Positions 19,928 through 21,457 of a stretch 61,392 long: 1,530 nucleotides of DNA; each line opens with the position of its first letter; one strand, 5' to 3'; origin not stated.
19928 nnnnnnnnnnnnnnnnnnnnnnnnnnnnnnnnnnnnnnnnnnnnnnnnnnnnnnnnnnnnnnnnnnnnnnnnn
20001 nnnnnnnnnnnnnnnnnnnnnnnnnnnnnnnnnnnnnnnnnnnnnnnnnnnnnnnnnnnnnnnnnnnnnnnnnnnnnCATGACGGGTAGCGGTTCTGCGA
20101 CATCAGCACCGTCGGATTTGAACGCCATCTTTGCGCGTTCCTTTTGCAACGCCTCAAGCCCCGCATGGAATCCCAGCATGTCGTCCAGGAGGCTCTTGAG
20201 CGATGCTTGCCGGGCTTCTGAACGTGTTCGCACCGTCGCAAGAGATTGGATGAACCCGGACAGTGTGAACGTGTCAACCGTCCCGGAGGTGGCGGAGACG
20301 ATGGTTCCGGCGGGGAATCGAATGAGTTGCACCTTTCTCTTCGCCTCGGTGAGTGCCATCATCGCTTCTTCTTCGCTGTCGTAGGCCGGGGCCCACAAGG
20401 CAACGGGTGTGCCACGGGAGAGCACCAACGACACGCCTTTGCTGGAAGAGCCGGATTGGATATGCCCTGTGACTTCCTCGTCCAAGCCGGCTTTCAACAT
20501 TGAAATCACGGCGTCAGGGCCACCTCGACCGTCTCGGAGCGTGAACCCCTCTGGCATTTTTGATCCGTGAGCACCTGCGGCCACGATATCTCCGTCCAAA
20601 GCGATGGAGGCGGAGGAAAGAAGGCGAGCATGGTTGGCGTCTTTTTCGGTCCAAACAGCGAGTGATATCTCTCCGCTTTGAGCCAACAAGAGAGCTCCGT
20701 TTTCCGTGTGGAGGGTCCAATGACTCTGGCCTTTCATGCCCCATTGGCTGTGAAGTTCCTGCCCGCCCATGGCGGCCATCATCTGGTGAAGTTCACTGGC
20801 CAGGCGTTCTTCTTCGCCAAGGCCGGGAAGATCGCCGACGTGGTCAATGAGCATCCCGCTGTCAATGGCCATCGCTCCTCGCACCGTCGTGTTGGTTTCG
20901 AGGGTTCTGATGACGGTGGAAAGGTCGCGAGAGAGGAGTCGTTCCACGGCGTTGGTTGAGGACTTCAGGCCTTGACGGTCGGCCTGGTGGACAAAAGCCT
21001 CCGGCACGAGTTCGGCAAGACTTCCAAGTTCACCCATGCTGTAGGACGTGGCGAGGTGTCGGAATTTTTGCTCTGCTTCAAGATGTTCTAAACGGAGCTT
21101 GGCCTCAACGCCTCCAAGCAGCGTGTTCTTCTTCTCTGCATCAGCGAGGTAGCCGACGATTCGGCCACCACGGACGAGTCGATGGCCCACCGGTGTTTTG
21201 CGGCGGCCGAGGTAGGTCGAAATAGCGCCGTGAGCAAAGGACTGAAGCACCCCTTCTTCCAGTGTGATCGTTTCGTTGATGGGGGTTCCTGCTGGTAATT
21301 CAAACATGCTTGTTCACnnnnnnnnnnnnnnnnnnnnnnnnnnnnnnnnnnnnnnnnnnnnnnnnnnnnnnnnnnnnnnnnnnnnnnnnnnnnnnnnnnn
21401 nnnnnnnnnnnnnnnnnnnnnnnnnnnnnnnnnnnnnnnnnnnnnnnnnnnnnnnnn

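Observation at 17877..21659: Operon of Roadblock/LC7 protein, 1058-aa Roadblock/coiled-coil giant and 84-aa two-TM protein, with no GTPase partner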

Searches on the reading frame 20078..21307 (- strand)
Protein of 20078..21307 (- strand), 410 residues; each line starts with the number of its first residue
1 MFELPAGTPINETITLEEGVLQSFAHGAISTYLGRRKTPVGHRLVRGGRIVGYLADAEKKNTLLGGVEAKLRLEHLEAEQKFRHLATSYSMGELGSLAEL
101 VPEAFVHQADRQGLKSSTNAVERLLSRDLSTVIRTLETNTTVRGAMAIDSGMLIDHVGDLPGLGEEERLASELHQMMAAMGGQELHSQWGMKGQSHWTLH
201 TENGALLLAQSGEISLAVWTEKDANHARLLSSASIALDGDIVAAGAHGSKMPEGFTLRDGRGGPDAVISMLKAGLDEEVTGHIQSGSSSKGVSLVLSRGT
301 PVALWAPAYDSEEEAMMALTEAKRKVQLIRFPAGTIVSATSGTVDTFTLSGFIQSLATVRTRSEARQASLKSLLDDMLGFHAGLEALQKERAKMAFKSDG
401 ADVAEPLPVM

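Call 13: search_solved_structures(query=window:20078-21307:-, max_evalue=10)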
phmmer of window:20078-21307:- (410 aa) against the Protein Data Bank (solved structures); distinct sequences matched with E-value up to 10: 0.

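Call 25: search_protein_representatives(protein=window:20078-21307:-)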
Query: 410 residues. Proteins with E-value up to 0.001 (for the whole library): 65; up to 1e-10: 43; up to 1e-30: 16. The best 65 are listed.
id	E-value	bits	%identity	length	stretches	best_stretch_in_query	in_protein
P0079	9.8e-191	650.2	74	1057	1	1-410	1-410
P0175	4.1e-103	361.8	62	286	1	1-273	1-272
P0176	8.0e-103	360.9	49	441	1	1-385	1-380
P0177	1.3e-75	271.3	42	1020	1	1-388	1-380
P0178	4.4e-73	263.0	77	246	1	63-228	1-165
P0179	1.9e-57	211.5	32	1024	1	1-393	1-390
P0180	5.8e-55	203.3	33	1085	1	1-401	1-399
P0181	2.9e-51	191.2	32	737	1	1-405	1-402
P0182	1.8e-50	188.6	32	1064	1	1-395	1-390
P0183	2.8e-48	181.3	32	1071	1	1-401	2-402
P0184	1.3e-44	169.2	32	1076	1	1-409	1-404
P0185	2.2e-43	165.3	33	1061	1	1-392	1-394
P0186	9.8e-41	156.5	50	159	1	1-160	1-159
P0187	7.4e-40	153.6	29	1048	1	1-408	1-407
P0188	6.8e-37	143.9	81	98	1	1-101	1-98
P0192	5.8e-27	111.2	25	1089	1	19-397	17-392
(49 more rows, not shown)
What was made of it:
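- An exhaustive search of 1.84 billion representative proteins gave 65 hits, all of this family (call 25).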

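Call 32: search_protein_families(library=pfam, alignment_id=A3, max_evalue=0.1)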
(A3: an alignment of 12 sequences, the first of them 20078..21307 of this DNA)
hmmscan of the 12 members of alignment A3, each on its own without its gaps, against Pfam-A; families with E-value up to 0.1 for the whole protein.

A. member 1, window:20078-21307:- (410 aa): 0 families

B. families by the number of members that match (of 12 scanned): 3 families
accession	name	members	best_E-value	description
PF03259.23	Robl_LC7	3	0.00019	Roadblock/LC7 domain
PF03830.20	PTSIIB_sorb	1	0.066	PTS system sorbose subfamily IIB component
PF13360.13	PQQ_2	1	0.077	Outer membrane protein assembly factor BamB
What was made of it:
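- On Roadblock/LC7, giant aa 120-242: 3 of 12 homologs hit, best E=1.9e-4 (call 32).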

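Call 33: find_encoding_contigs(protein=P0192, flank=8000, max_places=3)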
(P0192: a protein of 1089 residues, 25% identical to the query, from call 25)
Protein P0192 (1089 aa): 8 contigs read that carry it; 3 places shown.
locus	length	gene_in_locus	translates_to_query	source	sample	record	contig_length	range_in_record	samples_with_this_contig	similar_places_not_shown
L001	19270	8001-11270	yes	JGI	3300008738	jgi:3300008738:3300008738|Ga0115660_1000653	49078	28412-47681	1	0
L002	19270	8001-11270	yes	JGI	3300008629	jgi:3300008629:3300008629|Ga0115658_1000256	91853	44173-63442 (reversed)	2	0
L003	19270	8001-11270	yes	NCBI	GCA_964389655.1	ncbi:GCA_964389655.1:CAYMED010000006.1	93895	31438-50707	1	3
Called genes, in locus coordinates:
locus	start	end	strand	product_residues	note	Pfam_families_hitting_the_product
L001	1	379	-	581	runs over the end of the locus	-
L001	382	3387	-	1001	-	-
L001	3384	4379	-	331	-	PF00288:GHMP_kinases_N, PF08544:GHMP_kinases_C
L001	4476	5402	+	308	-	PF02729:OTCace_N, PF00185:OTCace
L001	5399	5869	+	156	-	PF01948:PyrI, PF02748:PyrI_C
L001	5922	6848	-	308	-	PF01171:ATP_bind_3 (faint)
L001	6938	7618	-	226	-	PF13489:Methyltransf_23 (faint), PF05148:Methyltransf_8 (weak), PF13649:Methyltransf_25, PF13847:Methyltransf_31, PF08241:Methyltransf_11, PF08242:Methyltransf_12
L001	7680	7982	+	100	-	-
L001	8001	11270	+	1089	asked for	-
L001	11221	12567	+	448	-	PF01839:FG-GAP (faint), PF13517:FG-GAP_3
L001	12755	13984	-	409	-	-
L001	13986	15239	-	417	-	PF01882:DUF58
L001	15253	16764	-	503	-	PF14258:DUF4350 (faint)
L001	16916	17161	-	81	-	PF05239:PRC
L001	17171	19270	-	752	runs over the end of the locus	PF02359:CDC48_N, PF02933:CDC48_2, PF05496:RuvB_N (weak), PF13191:AAA_16 (weak), PF00004:AAA, PF17862:AAA_lid_3, PF00004:AAA, PF17862:AAA_lid_3, +20 more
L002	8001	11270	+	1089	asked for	-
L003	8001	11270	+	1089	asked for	-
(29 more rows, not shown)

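Call 34: find_encoding_contigs(protein=P0187, flank=8000, max_places=3)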
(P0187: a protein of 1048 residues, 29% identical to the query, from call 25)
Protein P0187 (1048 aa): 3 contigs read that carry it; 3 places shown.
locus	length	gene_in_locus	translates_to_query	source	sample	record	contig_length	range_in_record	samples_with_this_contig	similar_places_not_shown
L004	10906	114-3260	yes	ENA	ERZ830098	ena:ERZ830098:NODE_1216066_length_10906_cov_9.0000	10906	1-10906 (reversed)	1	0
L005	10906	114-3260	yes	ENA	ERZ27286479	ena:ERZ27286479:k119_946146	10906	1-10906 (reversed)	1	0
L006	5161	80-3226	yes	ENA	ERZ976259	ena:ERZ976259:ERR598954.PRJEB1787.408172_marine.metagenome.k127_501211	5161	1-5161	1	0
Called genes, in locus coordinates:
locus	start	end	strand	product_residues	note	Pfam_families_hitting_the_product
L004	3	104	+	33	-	?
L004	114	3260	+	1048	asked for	-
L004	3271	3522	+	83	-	-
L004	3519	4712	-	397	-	-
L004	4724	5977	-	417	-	PF01882:DUF58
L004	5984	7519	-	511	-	PF14258:DUF4350 (faint)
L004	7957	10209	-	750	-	PF02359:CDC48_N, PF02933:CDC48_2, PF00004:AAA, PF05496:RuvB_N (weak), PF13191:AAA_16 (weak), PF17862:AAA_lid_3, PF00004:AAA, PF17862:AAA_lid_3, +10 more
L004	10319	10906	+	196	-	?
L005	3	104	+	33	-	?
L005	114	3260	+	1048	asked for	-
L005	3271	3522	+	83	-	-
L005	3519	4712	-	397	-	-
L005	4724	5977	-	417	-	PF01882:DUF58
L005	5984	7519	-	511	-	PF14258:DUF4350 (faint)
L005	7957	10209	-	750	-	PF02359:CDC48_N, PF02933:CDC48_2, PF00004:AAA, PF05496:RuvB_N (weak), PF13191:AAA_16 (weak), PF17862:AAA_lid_3, PF00004:AAA, PF17862:AAA_lid_3, +17 more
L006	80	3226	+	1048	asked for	-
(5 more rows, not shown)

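Call 36: predict_structure(alignment_id=A3)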
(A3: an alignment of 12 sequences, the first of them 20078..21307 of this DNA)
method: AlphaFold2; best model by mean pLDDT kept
length: 410 residues; sequences in the alignment: 12
mean_pLDDT: 80.1   pTM: 0.69
mean pLDDT of the five models: 80.1, 80.1, 79.3, 76.5, 76.2
residues with pLDDT >= 90: 140; 70-90: 183; 50-70: 52; < 50: 35
segments of 3 or more residues with pLDDT < 50: 119-123, 182-193, 240-247, 401-410
pLDDT, mean of each block of 10 residues (from residue 1): 91 86 93 91 93 90 90 91 93 84 81 58 58 79 85 82 76 78 43 63 82 79 77 62 46 86 94 89 83 88 87 91 92 65 81 93 94 93 88 73 34
secondary structure, 60 per line:
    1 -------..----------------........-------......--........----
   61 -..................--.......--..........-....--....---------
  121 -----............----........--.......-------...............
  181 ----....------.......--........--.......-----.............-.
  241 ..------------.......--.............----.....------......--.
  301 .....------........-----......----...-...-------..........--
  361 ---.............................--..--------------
elements in order: E26-33 E41-46 E49-56 E62-65 H66-79 E82-88 H91-100 H108-111 H126-137 E142-149 E152-158 H166-180 H185-188 E195-201 E204-211 E214-220 H226-238 E240-242 E255-261 H264-276 E281-285 E292-297 E300-305 H312-319 E325-330 E335-337 H349-358 H364-392
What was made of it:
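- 20963..21307 (-): Giant aa 1-115: N-terminal alpha/beta domain of unknown family. AlphaFold2 pLDDT ~90, four strands, helix, strand, helix (call 36).
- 20582..20950 (-): Giant aa 120-242: Roadblock/LC7 domain. AlphaFold2 topology (call 36).
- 20264..20566 (-): Giant aa 248-348: third alpha/beta domain of unknown family. AlphaFold2 shows beta-alpha-beta-beta-beta-alpha-beta (call 36).
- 20066..20263 (-): Giant aa 349-414: linker with a long helix leading into the coiled coil. AlphaFold2 helix at aa 364-392 (call 36).
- On Roadblock/LC7, giant aa 120-242: The AlphaFold2 topology fits (call 36).
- Checked: The AlphaFold2 model (pLDDT 80) shows alpha-beta-beta-alpha-beta-beta-beta-alpha at aa 126-238 (call 36).
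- Two further conserved head domains of unknown function flank the Roadblock domain (call 36).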

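Call 39: fold_search(model_id=the predicted structure, library=pdb)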
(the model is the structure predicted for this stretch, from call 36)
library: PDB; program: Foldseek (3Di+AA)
matches with E <= 10: 1263; with E <= 0.001: 82
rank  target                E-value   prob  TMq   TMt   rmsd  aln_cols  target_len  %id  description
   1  7f8m_B                4.9e-06  1.00  0.23  0.68   3.3       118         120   24  Roadblock from Thorarchaeota SMTZ1-45 (released 2022-07-13)
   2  7f8m_A                1.4e-05  1.00  0.23  0.70   3.9       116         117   21  Roadblock from Thorarchaeota SMTZ1-45 (released 2022-07-13)
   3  6hjm_B                2.0e-05  1.00  0.23  0.69   3.8       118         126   20  Myxococcus xanthus MglB (released 2019-12-04)
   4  9jue_F                2.3e-05  1.00  0.24  0.74   3.0       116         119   15  Roadblock3 homodimer structure from Candidatus Prometheoarchaeum syntrophicum strain MK-D1 (released 2024-10-16)
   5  5x6v_B                2.4e-05  1.00  0.22  0.62   4.3       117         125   14  Crystal structure of human heteroheptameric complex (released 2017-12-06)
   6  6hjm_C                2.8e-05  1.00  0.23  0.69   3.0       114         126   20  Myxococcus xanthus MglB (released 2019-12-04)
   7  7yh1_A                2.8e-05  1.00  0.22  0.66   3.5       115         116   20  Roadblock from Candidatus Prometheoarchaeum syntrophicum strain MK-D1 (released 2023-07-19)
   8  6hjm_J                3.2e-05  1.00  0.23  0.70   3.8       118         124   20  Myxococcus xanthus MglB (released 2019-12-04)
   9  6izw_C                3.6e-05  1.00  0.23  0.68   3.2       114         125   19  Myxococcus xanthus MglA bound to GTP-gamma-S and MglB (released 2019-10-16)
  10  9jue_B                4.0e-05  1.00  0.24  0.72   3.2       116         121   14  Roadblock3 homodimer structure from Candidatus Prometheoarchaeum syntrophicum strain MK-D1 (released 2024-10-16)
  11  9jue_C                4.2e-05  1.00  0.24  0.73   3.2       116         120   14  Roadblock3 homodimer structure from Candidatus Prometheoarchaeum syntrophicum strain MK-D1 (released 2024-10-16)
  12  6b9x_D                4.2e-05  1.00  0.20  0.80   2.5        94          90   22  Crystal structure of Ragulator (released 2017-11-08)
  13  5y39_G                4.2e-05  1.00  0.22  0.68   3.7       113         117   13  Crystal structure of Ragulator complex (p18 76-145) (released 2017-12-06)
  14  6ehr_B                4.2e-05  1.00  0.23  0.63   4.1       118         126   14  The crystal structure of the human LAMTOR-RagA CTD-RagC CTD complex (released 2017-10-04)
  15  6hjm_H                4.5e-05  1.00  0.23  0.71   3.1       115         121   20  Myxococcus xanthus MglB (released 2019-12-04)
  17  6hjm_S                4.7e-05  1.00  0.24  0.71   3.6       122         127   20  Myxococcus xanthus MglB (released 2019-12-04)
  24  9jue_A                5.3e-05  1.00  0.23  0.72   2.9       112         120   13  Roadblock3 homodimer structure from Candidatus Prometheoarchaeum syntrophicum strain MK-D1 (released 2024-10-16)
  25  6hjm_R                5.3e-05  1.00  0.23  0.70   3.0       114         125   20  Myxococcus xanthus MglB (released 2019-12-04)
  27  6hjm_P                5.9e-05  1.00  0.24  0.66   3.7       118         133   19  Myxococcus xanthus MglB (released 2019-12-04)
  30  9jue_E                6.7e-05  1.00  0.24  0.74   3.0       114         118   13  Roadblock3 homodimer structure from Candidatus Prometheoarchaeum syntrophicum strain MK-D1 (released 2024-10-16)
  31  6hjm_O                6.7e-05  1.00  0.23  0.71   3.0       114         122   20  Myxococcus xanthus MglB (released 2019-12-04)
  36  6hjm_A                7.5e-05  1.00  0.23  0.68   3.0       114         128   20  Myxococcus xanthus MglB (released 2019-12-04)
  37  6hjm_Q                7.9e-05  1.00  0.23  0.69   4.1       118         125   20  Myxococcus xanthus MglB (released 2019-12-04)
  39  6hjm_L                8.8e-05  1.00  0.23  0.69   2.9       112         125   20  Myxococcus xanthus MglB (released 2019-12-04)
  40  6hjm_F                8.8e-05  1.00  0.23  0.68   3.7       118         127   20  Myxococcus xanthus MglB (released 2019-12-04)
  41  6izw_B                9.9e-05  1.00  0.24  0.61   3.2       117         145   20  Myxococcus xanthus MglA bound to GTP-gamma-S and MglB (released 2019-10-16)
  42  7f8m_D                9.9e-05  1.00  0.23  0.70   3.8       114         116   21  Roadblock from Thorarchaeota SMTZ1-45 (released 2022-07-13)
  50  6hjm_E                1.2e-04  1.00  0.21  0.63   5.4       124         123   17  Myxococcus xanthus MglB (released 2019-12-04)
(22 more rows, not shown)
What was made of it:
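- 20582..20950 (-): Foldseek top hits 7f8m, 6hjm (MglB), 9jue and LAMTOR at E ~5e-6 to 1e-4, target-normalised TM-score ~0.7 (call 39).
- On Roadblock/LC7, giant aa 120-242: Foldseek gives 82 PDB hits at E<=1e-3, and the 50 listed are all Roadblock, MglB or LAMTOR, with target-normalised TM-score ~0.7 (call 39).
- Closest known: MglB / MglC Roadblock proteins of the Myxococcus xanthus polarity module. Same: Same Roadblock/LC7 fold; MglB entries 6hjm and 6izw are among the top Foldseek hits (call 39).
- Closest known: Ragulator. Same: LAMTOR2, 3, 4 and 5 are among the structural hits (call 39).
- Checked: Foldseek against the PDB gives 82 hits at E<=1e-3, and the 50 listed are all Roadblock, MglB or LAMTOR (call 39).
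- The top structural matches include MglB, both in complex with MglA (6izw) and alone (6hjm), and LAMTOR (call 39).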

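Call 53: search_protein_families(library=pfam, proteins=[L001:7680-7982:+, L001:11221-12567:+], max_evalue=0.01)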
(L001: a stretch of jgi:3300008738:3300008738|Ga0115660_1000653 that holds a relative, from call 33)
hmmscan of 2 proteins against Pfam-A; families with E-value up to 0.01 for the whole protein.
L001:7680-7982:+ (100 aa): 0 families

L001:11221-12567:+ (448 aa): 7 families
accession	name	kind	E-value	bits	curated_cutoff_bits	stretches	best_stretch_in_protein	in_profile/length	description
PF13517.12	FG-GAP_3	-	1.3e-28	99.8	26.9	5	191-250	1-60/61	FG-GAP-like repeat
PF01839.29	FG-GAP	-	1.8e-13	50.5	22.1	2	137-151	5-19/37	FG-GAP repeat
PF14783.12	BBS2_Mid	-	0.00011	22.7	27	0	235-264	1-30/108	Ciliary BBSome complex subunit 2, middle region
PF23743.1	Beta-prop_BBS7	-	0.00025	20.9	27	0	229-278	217-266/299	BBS7 beta-propeller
PF15907.11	Itfg2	-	0.0007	19.4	27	0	222-264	64-106/330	Integrin-alpha FG-GAP repeat-containing protein 2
PF25292.1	Beta-prop_CGLA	-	0.002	18.1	26.8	0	222-270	19-66/316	Lambda-carrageenase beta-propeller domain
PF12256.14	TcdB_toxin_midN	-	0.0064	16.3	24.8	0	328-348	26-46/181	Insecticide toxin TcdB middle/N-terminal region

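Call 64: list_cluster_members(proteins=[P0177, P0179, P0180, P0182, P0183, P0184, P0185, P0187, P0192])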
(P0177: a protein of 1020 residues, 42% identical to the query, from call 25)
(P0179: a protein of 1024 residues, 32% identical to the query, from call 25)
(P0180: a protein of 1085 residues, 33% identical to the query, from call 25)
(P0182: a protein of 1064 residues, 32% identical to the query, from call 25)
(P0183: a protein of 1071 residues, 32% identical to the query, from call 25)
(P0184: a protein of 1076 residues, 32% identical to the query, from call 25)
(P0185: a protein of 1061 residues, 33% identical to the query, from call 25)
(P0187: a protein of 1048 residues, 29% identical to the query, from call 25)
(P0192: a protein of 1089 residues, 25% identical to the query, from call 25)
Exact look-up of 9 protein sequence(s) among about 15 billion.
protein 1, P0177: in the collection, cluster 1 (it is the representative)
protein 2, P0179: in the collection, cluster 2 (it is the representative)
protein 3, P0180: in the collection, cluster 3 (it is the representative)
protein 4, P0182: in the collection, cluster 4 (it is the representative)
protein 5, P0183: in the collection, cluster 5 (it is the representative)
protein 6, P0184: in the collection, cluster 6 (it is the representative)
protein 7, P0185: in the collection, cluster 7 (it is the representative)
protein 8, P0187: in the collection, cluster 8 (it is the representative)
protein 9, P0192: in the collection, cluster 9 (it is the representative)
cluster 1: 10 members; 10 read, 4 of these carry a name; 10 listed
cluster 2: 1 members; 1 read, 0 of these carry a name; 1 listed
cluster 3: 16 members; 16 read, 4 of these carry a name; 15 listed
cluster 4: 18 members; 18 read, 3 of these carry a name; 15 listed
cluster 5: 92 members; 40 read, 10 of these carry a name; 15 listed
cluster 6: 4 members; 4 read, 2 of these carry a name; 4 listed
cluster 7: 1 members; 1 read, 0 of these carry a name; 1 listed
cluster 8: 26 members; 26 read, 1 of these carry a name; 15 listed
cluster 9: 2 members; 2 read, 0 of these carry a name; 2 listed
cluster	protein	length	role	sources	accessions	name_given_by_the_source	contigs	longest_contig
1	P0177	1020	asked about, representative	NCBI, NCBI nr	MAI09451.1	MAG: hypothetical protein CMA08_02565 [Euryarchaeota archaeon] | hypothetical protein [Euryarchaeota archaeon]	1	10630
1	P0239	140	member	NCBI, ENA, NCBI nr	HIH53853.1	MAG TPA: hypothetical protein HA286_06170 [Candidatus Poseidoniaceae archaeon] | hypothetical protein [Candidatus Poseidoniaceae archaeon]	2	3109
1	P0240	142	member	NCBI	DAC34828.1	MAG TPA: hypothetical protein D7H96_06115, partial [Candidatus Poseidoniales archaeon]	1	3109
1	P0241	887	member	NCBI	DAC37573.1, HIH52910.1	MAG TPA: hypothetical protein HA286_01395, partial [Candidatus Poseidoniaceae archaeon]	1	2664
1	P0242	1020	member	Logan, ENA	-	-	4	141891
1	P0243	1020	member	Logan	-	-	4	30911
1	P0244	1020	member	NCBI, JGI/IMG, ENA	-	-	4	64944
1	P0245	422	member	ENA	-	-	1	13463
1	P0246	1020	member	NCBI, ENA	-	-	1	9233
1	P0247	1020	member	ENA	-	-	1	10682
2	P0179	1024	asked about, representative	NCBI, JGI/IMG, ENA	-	-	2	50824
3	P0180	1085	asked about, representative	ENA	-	-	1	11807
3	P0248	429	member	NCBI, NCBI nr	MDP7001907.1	MAG: hypothetical protein QGH90_08400, partial [Candidatus Poseidoniaceae archaeon] | hypothetical protein [Candidatus Poseidoniaceae archaeon]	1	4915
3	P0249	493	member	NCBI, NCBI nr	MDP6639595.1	MAG: hypothetical protein QF817_00835, partial [Candidatus Poseidoniaceae archaeon] | hypothetical protein [Candidatus Poseidoniaceae archaeon]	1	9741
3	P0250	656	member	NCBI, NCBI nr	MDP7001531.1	MAG: hypothetical protein QGH90_06475, partial [Candidatus Poseidoniaceae archaeon] | hypothetical protein [Candidatus Poseidoniaceae archaeon]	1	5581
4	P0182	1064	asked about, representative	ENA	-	-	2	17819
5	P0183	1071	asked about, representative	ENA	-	-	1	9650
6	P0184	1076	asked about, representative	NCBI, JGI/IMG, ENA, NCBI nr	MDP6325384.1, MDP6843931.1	MAG: hypothetical protein QF722_00075 [Candidatus Thalassarchaeaceae archaeon] | hypothetical protein | hypothetical protein [Candidatus Thalassarchaeaceae archaeon]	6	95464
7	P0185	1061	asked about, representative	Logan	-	-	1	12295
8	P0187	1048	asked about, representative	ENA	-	-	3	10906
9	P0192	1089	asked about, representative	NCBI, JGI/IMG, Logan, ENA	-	-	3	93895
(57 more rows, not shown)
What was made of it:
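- Named members come from both Poseidoniaceae and Thalassarchaeaceae (call 64). IMG labels some family members 'predicted regulator of Ras-like GTPase' (call 64).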

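Call 69: fold_search(model_id=the predicted structure, library=viral)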
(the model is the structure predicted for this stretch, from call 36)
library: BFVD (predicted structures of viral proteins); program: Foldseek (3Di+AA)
matches with E <= 10: 966; with E <= 0.001: 0
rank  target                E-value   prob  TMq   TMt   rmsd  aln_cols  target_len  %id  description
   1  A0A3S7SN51            6.1e-03  0.18  0.09  0.17  19.0       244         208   10  Membrane-associated protein VP24 [Zaire ebolavirus]
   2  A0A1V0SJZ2            7.7e-03  0.96  0.12  0.23   6.5        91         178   11  Synaptobrevin [Klosneuvirus KNV1]
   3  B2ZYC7                1.4e-02  0.21  0.10  0.16  18.8       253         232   13  Uncharacterized protein [Ralstonia phage phiRSL1]
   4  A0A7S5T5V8            2.1e-02  0.14  0.13  0.10  21.4       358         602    8  (no name in the UniProt tables at hand)
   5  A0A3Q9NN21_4          2.8e-02  0.14  0.13  0.07  14.5       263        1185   14  (no name in the UniProt tables at hand)
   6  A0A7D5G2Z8            3.8e-02  0.96  0.12  0.47  10.5        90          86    8  (no name in the UniProt tables at hand)
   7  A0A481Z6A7            5.0e-02  0.07  0.08  0.12  18.5       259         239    8  Proliferating cell nuclear antigen [Pithovirus LCPAC104]
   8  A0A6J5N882            5.3e-02  0.08  0.09  0.13  17.2       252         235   10  Uncharacterized protein [uncultured Caudovirales phage]
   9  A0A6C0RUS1            5.9e-02  0.77  0.12  0.45   9.4       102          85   14  (no name in the UniProt tables at hand)
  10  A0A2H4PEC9            5.9e-02  0.06  0.11  0.12  18.6       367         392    6  (no name in the UniProt tables at hand)
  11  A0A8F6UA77            7.0e-02  0.06  0.09  0.11  16.0       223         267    9  Proliferating cell nuclear antigen [Rhinella marina erythrocytic-like virus]
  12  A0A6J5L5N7            7.4e-02  0.04  0.08  0.09  25.5       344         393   10  Flavin-dependent halogenase [uncultured Caudovirales phage]
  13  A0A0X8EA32            8.3e-02  0.05  0.13  0.11  20.4       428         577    9  DNA polymerase processivity factor [Human herpesvirus 1]
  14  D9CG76                8.8e-02  0.07  0.08  0.14  18.4       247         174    8  (no name in the UniProt tables at hand)
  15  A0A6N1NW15            9.9e-02  0.03  0.07  0.10  18.8       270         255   10  Mg386 protein [Tupanvirus deep ocean]
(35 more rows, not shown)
